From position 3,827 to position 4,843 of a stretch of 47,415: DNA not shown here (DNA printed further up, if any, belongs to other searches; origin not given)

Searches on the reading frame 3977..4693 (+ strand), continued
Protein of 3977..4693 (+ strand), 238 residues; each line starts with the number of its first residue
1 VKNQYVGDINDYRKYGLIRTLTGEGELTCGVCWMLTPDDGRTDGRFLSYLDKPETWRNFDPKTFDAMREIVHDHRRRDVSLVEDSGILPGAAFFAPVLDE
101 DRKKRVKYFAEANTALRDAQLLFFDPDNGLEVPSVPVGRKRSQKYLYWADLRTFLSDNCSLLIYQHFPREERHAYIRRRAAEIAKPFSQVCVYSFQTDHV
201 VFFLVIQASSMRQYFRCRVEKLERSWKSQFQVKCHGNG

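Call 76: search_protein_families(library=pfam, proteins=[P0245, P0248, P0268, P0278, P0305, P0370, P0288, P0251, P0259, P0247], max_evalue=5)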
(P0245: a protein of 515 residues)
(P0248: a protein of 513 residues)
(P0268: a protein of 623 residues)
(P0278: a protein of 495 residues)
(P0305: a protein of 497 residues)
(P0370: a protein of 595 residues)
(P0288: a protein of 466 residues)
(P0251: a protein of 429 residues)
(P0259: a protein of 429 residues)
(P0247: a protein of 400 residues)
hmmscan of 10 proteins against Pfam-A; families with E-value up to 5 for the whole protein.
P0245 (515 aa): 0 families

P0248 (513 aa): 0 families

P0268 (623 aa): 1 family
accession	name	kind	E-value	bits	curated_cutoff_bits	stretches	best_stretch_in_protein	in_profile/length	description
PF11068.13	YlqD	-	0.11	13.3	27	1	431-503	19-89/131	YlqD protein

P0278 (495 aa): 0 families

P0305 (497 aa): 0 families

P0370 (595 aa): 0 families

P0288 (466 aa): 0 families

P0251 (429 aa): 1 family
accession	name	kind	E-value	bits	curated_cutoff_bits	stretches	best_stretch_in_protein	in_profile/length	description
PF18731.6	HEPN_Swt1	-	0.0034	18.1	27.5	1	319-391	39-103/115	Swt1-like HEPN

P0259 (429 aa): 19 families
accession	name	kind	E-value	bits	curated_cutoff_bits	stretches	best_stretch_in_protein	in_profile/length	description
PF00515.34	TPR_1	-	6e-16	58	27.8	3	335-362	3-30/34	Tetratricopeptide repeat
PF07719.23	TPR_2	-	5.3e-14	51.6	27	3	368-398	2-32/34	Tetratricopeptide repeat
PF13424.12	TPR_12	-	2.3e-11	44.2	30.1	2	335-395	5-73/77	Tetratricopeptide repeat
PF13176.12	TPR_7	-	6.3e-07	29.4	27.9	2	263-294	4-35/36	Tetratricopeptide repeat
PF13181.12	TPR_8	-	2.1e-06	27.9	25.7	1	370-398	4-32/34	Tetratricopeptide repeat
PF13428.12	TPR_14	-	2.8e-06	27.9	23.5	0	298-332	4-38/44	Tetratricopeptide repeat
PF13432.12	TPR_16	-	3.7e-06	27.7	32.7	2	368-390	32-54/65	Tetratricopeptide repeat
PF14559.12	TPR_19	-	2.2e-05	25.1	25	2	310-365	6-57/68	Tetratricopeptide repeat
PF13374.12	TPR_10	-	4e-05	23.9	27.5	1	369-389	4-24/42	Tetratricopeptide repeat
PF17874.7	TPR_MalT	-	0.00038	20.3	45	1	306-414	12-127/336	MalT-like TPR region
PF13371.12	TPR_9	-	0.00083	19.8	35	1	349-401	11-61/73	Tetratricopeptide repeat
PF13431.12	TPR_17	-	0.001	19.6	24.4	1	331-353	11-33/34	Tetratricopeptide repeat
PF23914.1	TPR_CcmH_CycH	-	0.0011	19.3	42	1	293-403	48-157/158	Cytochrome c-type biogenesis protein H TPR domain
PF25063.1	ARM_TT21_C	-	0.0011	19.3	35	2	256-325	93-159/209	Tetratricopeptide repeat protein 21 C-terminal ARM domain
PF07721.20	TPR_4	-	0.014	16.4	27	0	372-389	6-23/26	Tetratricopeptide repeat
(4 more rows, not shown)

P0247 (400 aa): 1 family
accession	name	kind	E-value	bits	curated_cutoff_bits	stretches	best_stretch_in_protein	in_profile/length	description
PF03804.19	DUF325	-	0.028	14.7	28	1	166-212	42-89/137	Viral proteins of unknown function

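Call 79: search_protein_families(library=pfam, alignment_id=A8, max_evalue=0.00001)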
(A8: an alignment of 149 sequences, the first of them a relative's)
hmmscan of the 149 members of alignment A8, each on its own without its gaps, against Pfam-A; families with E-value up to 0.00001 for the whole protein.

A. member 1, L003:1849-2979:- (376 aa): 0 families

B. families by the number of members that match (of 149 scanned): 135 families (the first 25 are shown)
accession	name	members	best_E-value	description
PF00909.26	Ammonium_transp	3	8e-136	Ammonium Transporter Family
PF00072.30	Response_reg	3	9e-34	Response regulator receiver domain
PF13286.11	HD_assoc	3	3.8e-16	Phosphohydrolase-associated domain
PF01381.28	HTH_3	3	6.3e-16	Helix-turn-helix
PF01966.28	HD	3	5.2e-10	HD domain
PF13541.12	ChlI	2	3.1e-48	Subunit ChlI of Mg-chelatase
PF01565.28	FAD_binding_4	2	1.4e-30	FAD binding domain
PF07690.21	MFS_1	2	3.5e-29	Major Facilitator Superfamily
PF20974.2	tRNA-synt_1c_C2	2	4.8e-24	tRNA synthetases class I (E and Q), anti-codon binding domain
PF03950.23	tRNA-synt_1c_C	2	1.4e-21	tRNA synthetases class I (E and Q), anti-codon binding domain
PF23414.1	Beta-prop_EML_2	2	3e-20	Echinoderm microtubule-associated protein second beta-propeller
PF25174.1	Beta-prop_THOC3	2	3.4e-16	THOC3 beta-propeller domain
PF00903.31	Glyoxalase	2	2.1e-13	Glyoxalase/Bleomycin resistance protein/Dioxygenase superfamily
PF13560.12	HTH_31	2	1.5e-12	Helix-turn-helix domain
PF07728.20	AAA_5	2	2.2e-11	AAA domain (dynein-related subfamily)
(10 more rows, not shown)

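Call 85: fold_search(model_id=the predicted structure, library=viral)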
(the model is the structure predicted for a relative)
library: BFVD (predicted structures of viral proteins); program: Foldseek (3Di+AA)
matches with E <= 10: 1048; with E <= 0.001: 2
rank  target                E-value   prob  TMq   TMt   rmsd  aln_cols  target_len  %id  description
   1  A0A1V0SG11            1.1e-04  0.99  0.36  0.18  14.0       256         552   11  FtsJ-like methyltransferase [Hokovirus HKV1]
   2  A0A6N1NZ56            2.3e-04  1.00  0.43  0.37   7.8       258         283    8  Spermidine synthase [Tupanvirus soda lake]
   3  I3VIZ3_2              1.1e-03  0.93  0.32  0.09  10.9       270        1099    9  RNA-directed RNA polymerase [Sunshine Coast virus]
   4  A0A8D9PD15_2          3.6e-03  0.94  0.36  0.11   9.9       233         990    9  RNA-directed RNA polymerase [Armillaria mellea negative strand RNA virus 2]
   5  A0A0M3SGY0            4.1e-03  0.85  0.35  0.25  14.6       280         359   12  (no name in the UniProt tables at hand)
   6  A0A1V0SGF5            4.9e-03  0.80  0.34  0.10  13.4       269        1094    9  FtsJ-like methyltransferase [Hokovirus HKV1]
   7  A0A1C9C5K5            5.2e-03  0.80  0.31  0.33   8.5       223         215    9  Uncharacterized protein [Heterosigma akashiwo virus 01]
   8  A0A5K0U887            1.3e-02  0.15  0.18  0.12  18.8       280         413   12  Uncharacterized protein [Yasminevirus sp. GU-2018]
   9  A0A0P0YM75            1.3e-02  0.75  0.32  0.35   9.1       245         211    9  (no name in the UniProt tables at hand)
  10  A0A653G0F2            1.5e-02  0.30  0.17  0.16  10.9       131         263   11  (no name in the UniProt tables at hand)
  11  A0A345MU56            1.7e-02  0.63  0.14  0.13   9.3        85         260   15  (no name in the UniProt tables at hand)
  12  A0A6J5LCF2            1.8e-02  0.80  0.35  0.24   8.1       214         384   12  Methyltransferase domain containing protein [uncultured Caudovirales phage]
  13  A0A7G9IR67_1          1.8e-02  0.66  0.33  0.09   9.7       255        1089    9  Uncharacterized protein [Frankliniella occidentalis associated negev-like virus 2]
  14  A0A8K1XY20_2          2.3e-02  0.35  0.28  0.09  11.2       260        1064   11  (no name in the UniProt tables at hand)
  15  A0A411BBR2            2.7e-02  0.47  0.26  0.12  10.5       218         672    8  (no name in the UniProt tables at hand)
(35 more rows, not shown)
